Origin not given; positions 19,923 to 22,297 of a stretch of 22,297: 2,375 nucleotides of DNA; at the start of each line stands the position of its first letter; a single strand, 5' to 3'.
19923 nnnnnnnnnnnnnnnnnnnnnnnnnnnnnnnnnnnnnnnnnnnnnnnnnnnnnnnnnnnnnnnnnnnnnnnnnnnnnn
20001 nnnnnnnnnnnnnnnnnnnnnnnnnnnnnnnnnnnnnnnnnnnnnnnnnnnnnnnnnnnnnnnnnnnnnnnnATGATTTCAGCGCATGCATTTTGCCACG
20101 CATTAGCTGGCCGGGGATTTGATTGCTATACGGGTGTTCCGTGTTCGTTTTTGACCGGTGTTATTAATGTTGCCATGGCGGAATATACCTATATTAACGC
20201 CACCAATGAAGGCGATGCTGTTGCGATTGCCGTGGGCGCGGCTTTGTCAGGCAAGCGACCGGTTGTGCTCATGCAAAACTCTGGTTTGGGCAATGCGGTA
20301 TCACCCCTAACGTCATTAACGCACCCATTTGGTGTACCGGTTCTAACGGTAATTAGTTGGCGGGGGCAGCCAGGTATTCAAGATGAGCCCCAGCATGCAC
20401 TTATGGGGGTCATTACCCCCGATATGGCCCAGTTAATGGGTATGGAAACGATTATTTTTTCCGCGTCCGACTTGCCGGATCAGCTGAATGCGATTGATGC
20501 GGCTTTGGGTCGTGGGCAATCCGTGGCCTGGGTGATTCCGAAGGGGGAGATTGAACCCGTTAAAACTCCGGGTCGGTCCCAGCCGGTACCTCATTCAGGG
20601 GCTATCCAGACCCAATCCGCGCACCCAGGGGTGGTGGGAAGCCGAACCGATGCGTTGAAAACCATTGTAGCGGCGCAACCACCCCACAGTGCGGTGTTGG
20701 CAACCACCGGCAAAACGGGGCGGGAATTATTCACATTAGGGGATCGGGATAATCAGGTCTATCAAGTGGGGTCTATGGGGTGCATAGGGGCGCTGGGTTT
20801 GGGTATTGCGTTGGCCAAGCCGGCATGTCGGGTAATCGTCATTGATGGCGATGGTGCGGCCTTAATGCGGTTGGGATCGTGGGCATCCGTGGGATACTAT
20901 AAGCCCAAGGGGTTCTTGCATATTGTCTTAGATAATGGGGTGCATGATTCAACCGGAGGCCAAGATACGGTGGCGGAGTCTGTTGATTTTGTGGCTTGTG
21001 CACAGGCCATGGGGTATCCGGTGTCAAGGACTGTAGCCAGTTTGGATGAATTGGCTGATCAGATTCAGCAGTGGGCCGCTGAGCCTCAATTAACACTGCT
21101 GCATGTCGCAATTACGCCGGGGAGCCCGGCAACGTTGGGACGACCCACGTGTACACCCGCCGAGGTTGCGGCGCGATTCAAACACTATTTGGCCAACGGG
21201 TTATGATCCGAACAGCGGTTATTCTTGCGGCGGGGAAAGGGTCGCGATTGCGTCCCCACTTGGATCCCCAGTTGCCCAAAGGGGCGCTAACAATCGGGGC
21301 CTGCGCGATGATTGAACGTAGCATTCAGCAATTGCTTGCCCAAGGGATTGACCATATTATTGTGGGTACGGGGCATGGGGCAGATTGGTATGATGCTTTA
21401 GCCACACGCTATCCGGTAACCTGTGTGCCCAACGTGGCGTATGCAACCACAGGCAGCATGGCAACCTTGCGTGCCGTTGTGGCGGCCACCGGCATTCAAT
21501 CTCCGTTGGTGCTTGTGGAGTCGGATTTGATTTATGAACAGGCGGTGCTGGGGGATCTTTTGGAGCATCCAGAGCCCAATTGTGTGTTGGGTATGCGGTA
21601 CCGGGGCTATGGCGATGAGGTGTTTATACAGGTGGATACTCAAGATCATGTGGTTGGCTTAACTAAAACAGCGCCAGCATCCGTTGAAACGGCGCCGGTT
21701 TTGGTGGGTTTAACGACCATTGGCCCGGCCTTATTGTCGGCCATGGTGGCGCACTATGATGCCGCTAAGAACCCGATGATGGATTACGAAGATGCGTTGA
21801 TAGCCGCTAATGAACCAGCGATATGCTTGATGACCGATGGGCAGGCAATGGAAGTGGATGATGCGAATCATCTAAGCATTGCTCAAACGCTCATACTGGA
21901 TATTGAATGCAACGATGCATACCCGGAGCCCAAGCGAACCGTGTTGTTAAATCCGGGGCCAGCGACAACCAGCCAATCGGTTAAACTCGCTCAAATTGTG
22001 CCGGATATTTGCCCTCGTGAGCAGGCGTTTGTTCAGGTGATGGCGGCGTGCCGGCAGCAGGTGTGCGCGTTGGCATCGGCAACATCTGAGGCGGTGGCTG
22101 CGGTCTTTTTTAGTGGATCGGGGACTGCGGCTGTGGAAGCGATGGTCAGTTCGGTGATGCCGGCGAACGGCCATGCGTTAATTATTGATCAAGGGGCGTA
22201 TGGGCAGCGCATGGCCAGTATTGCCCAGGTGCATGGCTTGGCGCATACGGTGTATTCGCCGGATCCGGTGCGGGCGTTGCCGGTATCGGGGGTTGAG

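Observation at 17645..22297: Complete 2-aminoethylphosphonate synthesis, activation and transfer cassette embedded in housekeeping DNA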

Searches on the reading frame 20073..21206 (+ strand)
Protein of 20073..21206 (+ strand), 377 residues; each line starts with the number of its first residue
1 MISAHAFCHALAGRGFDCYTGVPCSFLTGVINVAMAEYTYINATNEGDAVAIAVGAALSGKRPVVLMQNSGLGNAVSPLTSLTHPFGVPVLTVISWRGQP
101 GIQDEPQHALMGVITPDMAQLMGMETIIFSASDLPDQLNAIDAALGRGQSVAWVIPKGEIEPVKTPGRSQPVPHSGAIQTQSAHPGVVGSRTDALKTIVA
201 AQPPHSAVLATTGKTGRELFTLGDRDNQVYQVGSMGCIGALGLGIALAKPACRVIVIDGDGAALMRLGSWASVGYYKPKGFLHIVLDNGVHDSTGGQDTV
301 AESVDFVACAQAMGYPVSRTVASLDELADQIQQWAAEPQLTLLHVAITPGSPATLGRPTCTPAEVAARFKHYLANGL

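Call 5: search_protein_families(library=pfam, proteins=[window:20073-21206:+], max_evalue=0.01)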
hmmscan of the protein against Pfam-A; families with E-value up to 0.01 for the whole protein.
window:20073-21206:+ (377 aa): 3 families
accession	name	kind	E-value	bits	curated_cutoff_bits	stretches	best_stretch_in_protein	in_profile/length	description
PF02775.26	TPP_enzyme_C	-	3e-15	56.7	21.9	1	231-345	26-151/151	Thiamine pyrophosphate enzyme, C-terminal TPP binding domain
PF02776.23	TPP_enzyme_N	-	7.2e-08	32.7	26.8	1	4-110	4-110/119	Thiamine pyrophosphate enzyme, N-terminal TPP binding domain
PF00291.31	PALP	-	0.0041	16.9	35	1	199-266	130-199/295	Pyridoxal-phosphate dependent enzyme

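Call 6: search_protein_families(library=ncbifam, proteins=[window:20073-21206:+], max_evalue=0.01)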
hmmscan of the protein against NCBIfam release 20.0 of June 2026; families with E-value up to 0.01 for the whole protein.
window:20073-21206:+ (377 aa): 21 families
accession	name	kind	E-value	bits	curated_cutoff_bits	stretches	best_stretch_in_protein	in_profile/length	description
TIGR03297.1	Ppyr-DeCO2ase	equivalog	3.7e-115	384.8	312.5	1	15-373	1-360/360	phosphonopyruvate decarboxylase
TIGR03846.1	sulfopy_beta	equivalog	5.7e-35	120.9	221.5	1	191-371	1-179/182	sulfopyruvate decarboxylase subunit beta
NF004813.0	PRK06163.1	equivalog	8.8e-29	100.6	240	1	187-371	11-194/202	hypothetical protein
TIGR03845.1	sulfopyru_alph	equivalog_domain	7.6e-25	87.7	147.95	1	8-142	5-142/160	sulfopyruvate decarboxylase subunit alpha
NF035923.1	TPP_ScyA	equivalog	3.6e-06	25.6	1020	1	231-353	466-593/623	scytonemin biosynthesis protein ScyA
TIGR03336.1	IOR_alpha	equivalog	5.8e-06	24.9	650.9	1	18-83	25-92/595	indolepyruvate ferredoxin oxidoreductase subunit alpha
NF005470.0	PRK07064.1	equivalog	7e-06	25.3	495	1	214-347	387-529/552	thiamine pyrophosphate-binding protein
NF006052.0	PRK08199.1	subfamily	7.3e-06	24.5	539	0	232-349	414-539/559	thiamine pyrophosphate protein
TIGR04377.1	myo_inos_iolD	equivalog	1.6e-05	23.7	715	0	193-289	395-495/616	3D-(3,5/4)-trihydroxycyclohexane-1,2-dione acylhydrolase (decyclizing)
NF005485.1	PRK07092.1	equivalog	4.8e-05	22.3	493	1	190-348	349-519/523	benzoylformate decarboxylase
NF035927.1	TPP_ScyA_rel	subfamily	0.0002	20.1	1000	0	228-315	407-500/551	ScyA-related TPP-binding enzyme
TIGR00118.1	acolac_lg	equivalog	0.00025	19.6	538.35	1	232-348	409-535/557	biosynthetic-type acetolactate synthase large subunit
TIGR03393.1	indolpyr_decarb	equivalog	0.0011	17.8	946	0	232-277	403-448/539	indolepyruvate decarboxylase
NF006122.0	PRK08266.1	subfamily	0.0021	16.6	571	0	233-349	402-526/543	hypothetical protein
NF007207.0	PRK09628.1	equivalog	0.0023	17.6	364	0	240-312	75-147/277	2-oxoglutarate ferredoxin oxidoreductase subunit beta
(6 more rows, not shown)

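Call 7: find_encoding_contigs(protein=window:20073-21206:+, flank=10000, max_places=6)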
Protein window:20073-21206:+ (377 aa): 9 contigs read that carry it; 6 places shown.
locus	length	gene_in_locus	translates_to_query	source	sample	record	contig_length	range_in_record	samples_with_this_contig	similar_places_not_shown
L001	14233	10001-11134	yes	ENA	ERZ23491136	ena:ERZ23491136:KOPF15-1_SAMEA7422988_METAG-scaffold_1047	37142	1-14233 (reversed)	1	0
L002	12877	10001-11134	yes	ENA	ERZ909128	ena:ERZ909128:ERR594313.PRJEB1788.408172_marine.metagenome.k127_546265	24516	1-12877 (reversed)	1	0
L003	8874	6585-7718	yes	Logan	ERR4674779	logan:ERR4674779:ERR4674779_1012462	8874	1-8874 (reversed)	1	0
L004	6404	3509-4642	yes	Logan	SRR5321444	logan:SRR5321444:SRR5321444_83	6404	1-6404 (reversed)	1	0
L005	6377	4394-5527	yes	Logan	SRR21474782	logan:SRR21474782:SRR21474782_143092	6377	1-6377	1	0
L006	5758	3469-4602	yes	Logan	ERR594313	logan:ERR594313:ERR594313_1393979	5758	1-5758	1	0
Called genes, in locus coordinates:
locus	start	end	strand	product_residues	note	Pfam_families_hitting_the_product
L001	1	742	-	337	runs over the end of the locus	PF00154:RecA_N, PF06745:ATPase (weak), PF08423:Rad51, PF27531:MT3502_N (weak), PF21096:RecA_C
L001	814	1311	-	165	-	-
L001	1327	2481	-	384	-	PF00438:S-AdoMet_synt_N, PF02772:S-AdoMet_synt_M, PF02773:S-AdoMet_synt_C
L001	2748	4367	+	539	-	PF00005:ABC_tran, PF02463:SMC_N (faint), PF13555:AAA_29 (faint), PF13304:AAA_21 (faint), PF12848:ABC_tran_Xtn, PF00005:ABC_tran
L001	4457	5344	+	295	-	PF01145:Band_7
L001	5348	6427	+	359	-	PF00291:PALP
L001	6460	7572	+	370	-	PF01676:Metalloenzyme, PF10143:PhosphMutase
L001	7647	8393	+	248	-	-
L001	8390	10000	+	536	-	PF13714:PEP_mutase, PF12804:NTP_transf_3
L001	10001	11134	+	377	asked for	PF02776:TPP_enzyme_N, PF02775:TPP_enzyme_C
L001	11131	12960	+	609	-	PF00483:NTP_transferase (weak), PF12804:NTP_transf_3, PF00266:Aminotran_5, PF00155:Aminotran_1_2 (weak)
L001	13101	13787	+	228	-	-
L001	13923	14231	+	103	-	?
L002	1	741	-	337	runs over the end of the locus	PF00154:RecA_N, PF06745:ATPase (weak), PF08423:Rad51, PF27531:MT3502_N, PF21096:RecA_C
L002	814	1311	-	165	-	-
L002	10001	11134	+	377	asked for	PF02776:TPP_enzyme_N, PF02775:TPP_enzyme_C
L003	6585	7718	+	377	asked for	PF02776:TPP_enzyme_N, PF02775:TPP_enzyme_C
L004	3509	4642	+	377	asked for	PF02776:TPP_enzyme_N, PF02775:TPP_enzyme_C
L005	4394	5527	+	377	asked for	PF02776:TPP_enzyme_N, PF02775:TPP_enzyme_C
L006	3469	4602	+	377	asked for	PF02776:TPP_enzyme_N, PF02775:TPP_enzyme_C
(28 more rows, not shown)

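Call 28: search_solved_structures(query=L001:11131-12957:+, show_alignments=1, max_evalue=0.00001)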
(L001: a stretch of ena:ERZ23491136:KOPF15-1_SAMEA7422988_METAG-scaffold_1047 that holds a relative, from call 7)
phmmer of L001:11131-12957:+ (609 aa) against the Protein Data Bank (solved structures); distinct sequences matched with E-value up to 0.00001: 37.
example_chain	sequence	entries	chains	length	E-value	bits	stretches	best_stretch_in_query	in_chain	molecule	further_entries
6pd1_A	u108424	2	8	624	2.5e-132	445.6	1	1-602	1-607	Nucleotidyl transferase/aminotransferase, class V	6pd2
1m32_A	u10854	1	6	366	2.3e-67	231.1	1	246-602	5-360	2-aminoethylphosphonate-pyruvate aminotransferase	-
9kk8_A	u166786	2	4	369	3.8e-63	217.2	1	247-602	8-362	2-aminoethylphosphonate--pyruvate transaminase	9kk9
9kka_A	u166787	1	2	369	2.6e-62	214.4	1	247-602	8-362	2-aminoethylphosphonate--pyruvate transaminase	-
7e7g_A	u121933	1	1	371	1.3e-49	172.5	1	245-600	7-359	2-aminoethylphosphonate--pyruvate transaminase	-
2yri_A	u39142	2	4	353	5.8e-29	104.4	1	247-587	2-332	Aminotransferase, class V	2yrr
1vjo_A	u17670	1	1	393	4.8e-23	84.8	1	243-528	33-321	alanine--glyoxylate aminotransferase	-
3zrp_A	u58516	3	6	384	4.4e-22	81.6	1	247-592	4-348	SERINE-PYRUVATE AMINOTRANSFERASE (AGXT)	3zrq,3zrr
3f0h_A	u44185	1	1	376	8.8e-19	70.7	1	252-603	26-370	Aminotransferase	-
3kgw_A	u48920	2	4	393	2.1e-18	69.5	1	246-601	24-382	Alanine-glyoxylate aminotransferase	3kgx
4cbs_A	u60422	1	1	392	5e-18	68.2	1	246-602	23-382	SERINE--PYRUVATE AMINOTRANSFERASE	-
2dr1_A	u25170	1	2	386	1.9e-17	66.3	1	301-601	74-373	386aa long hypothetical serine aminotransferase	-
5f9s_A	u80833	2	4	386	2.3e-17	66.1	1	246-602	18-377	Serine--pyruvate aminotransferase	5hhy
7ns7_A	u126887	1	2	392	2.3e-17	66.1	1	246-602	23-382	L-alanine:glyoxylate aminotransferase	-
4cbr_A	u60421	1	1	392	2.3e-17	66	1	246-602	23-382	SERINE--PYRUVATE AMINOTRANSFERASE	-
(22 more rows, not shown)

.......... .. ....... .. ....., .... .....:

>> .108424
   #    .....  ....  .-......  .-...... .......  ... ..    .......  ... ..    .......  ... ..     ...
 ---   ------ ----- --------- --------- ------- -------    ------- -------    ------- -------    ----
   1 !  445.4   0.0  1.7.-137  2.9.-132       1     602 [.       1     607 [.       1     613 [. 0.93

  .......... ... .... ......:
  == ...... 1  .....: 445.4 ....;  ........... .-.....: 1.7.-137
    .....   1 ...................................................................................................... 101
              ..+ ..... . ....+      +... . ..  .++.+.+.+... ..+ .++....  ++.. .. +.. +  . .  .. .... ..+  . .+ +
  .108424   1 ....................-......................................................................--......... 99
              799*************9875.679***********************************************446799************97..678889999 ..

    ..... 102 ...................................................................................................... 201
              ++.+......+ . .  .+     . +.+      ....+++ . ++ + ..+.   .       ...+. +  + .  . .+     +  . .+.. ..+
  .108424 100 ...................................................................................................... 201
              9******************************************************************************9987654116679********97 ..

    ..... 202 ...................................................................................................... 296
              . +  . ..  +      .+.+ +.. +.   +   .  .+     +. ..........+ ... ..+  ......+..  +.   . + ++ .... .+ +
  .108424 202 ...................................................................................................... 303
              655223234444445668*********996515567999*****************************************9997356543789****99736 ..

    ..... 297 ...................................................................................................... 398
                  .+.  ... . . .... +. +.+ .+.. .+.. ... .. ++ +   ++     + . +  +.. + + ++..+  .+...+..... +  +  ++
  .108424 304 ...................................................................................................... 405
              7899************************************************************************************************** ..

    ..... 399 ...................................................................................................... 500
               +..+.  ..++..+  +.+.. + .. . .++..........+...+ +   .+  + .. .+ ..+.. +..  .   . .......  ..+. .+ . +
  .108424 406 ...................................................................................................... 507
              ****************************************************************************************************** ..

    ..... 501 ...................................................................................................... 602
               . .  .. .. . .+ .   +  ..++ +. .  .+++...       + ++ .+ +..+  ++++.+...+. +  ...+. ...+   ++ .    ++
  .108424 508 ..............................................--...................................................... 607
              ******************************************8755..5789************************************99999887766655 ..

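Call 57: search_protein_families(library=ncbifam, proteins=[L001:13101-13787:+], max_evalue=0.001)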
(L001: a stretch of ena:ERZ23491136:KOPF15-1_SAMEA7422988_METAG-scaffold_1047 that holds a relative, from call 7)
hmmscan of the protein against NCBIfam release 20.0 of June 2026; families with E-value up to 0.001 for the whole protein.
L001:13101-13787:+ (228 aa): 0 families

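Call 58: search_protein_families(library=pfam, proteins=[L001:13101-13787:+], max_evalue=0.1)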
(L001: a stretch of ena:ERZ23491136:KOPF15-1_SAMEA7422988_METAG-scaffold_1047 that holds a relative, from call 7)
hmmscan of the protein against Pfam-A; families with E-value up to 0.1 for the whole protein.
L001:13101-13787:+ (228 aa): 1 family
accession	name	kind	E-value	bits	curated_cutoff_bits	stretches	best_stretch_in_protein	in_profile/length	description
PF08286.16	Spc24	-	0.02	15.5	25.3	1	46-95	11-62/109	Spc24 subunit of Ndc80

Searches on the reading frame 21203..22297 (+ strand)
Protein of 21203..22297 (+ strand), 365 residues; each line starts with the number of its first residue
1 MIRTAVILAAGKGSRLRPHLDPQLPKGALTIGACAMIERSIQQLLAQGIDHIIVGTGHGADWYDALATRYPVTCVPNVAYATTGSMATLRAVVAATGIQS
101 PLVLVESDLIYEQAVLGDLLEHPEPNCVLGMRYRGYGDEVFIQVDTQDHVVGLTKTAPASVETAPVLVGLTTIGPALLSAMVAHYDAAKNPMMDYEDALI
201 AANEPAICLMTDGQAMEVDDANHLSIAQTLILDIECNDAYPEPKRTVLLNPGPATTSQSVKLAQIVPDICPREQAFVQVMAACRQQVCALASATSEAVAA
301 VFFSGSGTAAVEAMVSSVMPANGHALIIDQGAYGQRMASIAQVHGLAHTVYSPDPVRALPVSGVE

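Call 5: search_protein_families(library=pfam, proteins=[window:21203-22297:+], max_evalue=0.01)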
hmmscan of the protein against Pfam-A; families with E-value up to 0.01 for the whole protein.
window:21203-22297:+ (365 aa): 3 families
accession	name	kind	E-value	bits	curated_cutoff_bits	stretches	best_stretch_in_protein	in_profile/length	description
PF12804.13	NTP_transf_3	-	2.8e-13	50.8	27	1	5-135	1-125/160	MobA-like NTP transferase domain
PF00483.29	NTP_transferase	-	5e-07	30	21.2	1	5-113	2-115/245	Nucleotidyl transferase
PF01128.25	IspD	-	0.0098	16.1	27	0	5-69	3-65/221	2-C-methyl-D-erythritol 4-phosphate cytidylyltransferase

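Call 6: search_protein_families(library=ncbifam, proteins=[window:21203-22297:+], max_evalue=0.01)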
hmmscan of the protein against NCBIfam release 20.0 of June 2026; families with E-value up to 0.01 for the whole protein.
window:21203-22297:+ (365 aa): 27 families (the best 25 are shown)
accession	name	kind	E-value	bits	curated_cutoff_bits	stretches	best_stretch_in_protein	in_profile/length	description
TIGR03301.1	PhnW-AepZ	equivalog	6.9e-32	111.2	360.8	1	247-361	1-113/355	2-aminoethylphosphonate aminotransferase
NF010006.0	PRK13479.1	equivalog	9.3e-24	84.2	296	1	245-356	5-114/369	2-aminoethylphosphonate--pyruvate transaminase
TIGR02326.1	transamin_PhnW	equivalog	4.1e-23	82.1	400.8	1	245-357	3-113/363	2-aminoethylphosphonate--pyruvate transaminase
TIGR03992.1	Arch_glmU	subfamily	4.7e-11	42.2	292.1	1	4-144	2-141/393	bifunctional sugar-1-phosphate nucleotidylyltransferase/acetyltransferase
NF041313.1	UDPGP_AglF_Halo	equivalog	9.7e-10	38.3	400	1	4-222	2-225/234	UTP--glucose-1-phosphate uridylyltransferase AglF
NF045665.1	NTPtran_DVU1551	equivalog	1.4e-08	34.2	315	1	4-86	2-77/359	DVU_1551 family NTP transferase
NF045761.1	NAMPUrTaseMurU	equivalog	1.5e-08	34.8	250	1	5-58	3-55/226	N-acetylmuramate alpha-1-phosphate uridylyltransferase MurU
NF038362.1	Sden_1164_fam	equivalog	5e-08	32.7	300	1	4-147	3-154/266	Sden_1164 family protein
NF041135.1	IPPtranDIPPsyn_Thcocales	equivalog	5.5e-08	32.2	580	1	4-116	2-109/419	bifunctional L-myo-inositol-1-phosphate cytidylyltransferase/CDP-L-myo-inositol myo-inositolphosphotransferase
NF045640.1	AspGlyoxATaseBhcA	equivalog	2.7e-06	26.5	650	1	249-359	8-116/395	L-aspartate--glyoxylate aminotransferase BhcA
TIGR03310.1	matur_MocA_YgfJ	equivalog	3e-06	27.3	186.45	1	5-108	2-99/188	molybdenum cofactor cytidylyltransferase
NF052502.1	man1P_GTase_Rv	exception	4.6e-06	25.7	440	1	5-64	3-61/352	mannose-1-phosphate guanylyltransferase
NF041173.1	Sug_nt_acttase_Thmprot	equivalog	6.4e-06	25.3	600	1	5-151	3-147/405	bifunctional sugar-1-phosphate nucleotidylyltransferase/acetyltransferase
TIGR01173.1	glmU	equivalog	0.00016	20.6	366.85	1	5-86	3-80/452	bifunctional UDP-N-acetylglucosamine diphosphorylase/glucosamine-1-phosphate N-acetyltransferase GlmU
TIGR00454.1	TIGR00454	hypoth_equivalog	0.00019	21.3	174.7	1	5-113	3-103/183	TIGR00454 family protein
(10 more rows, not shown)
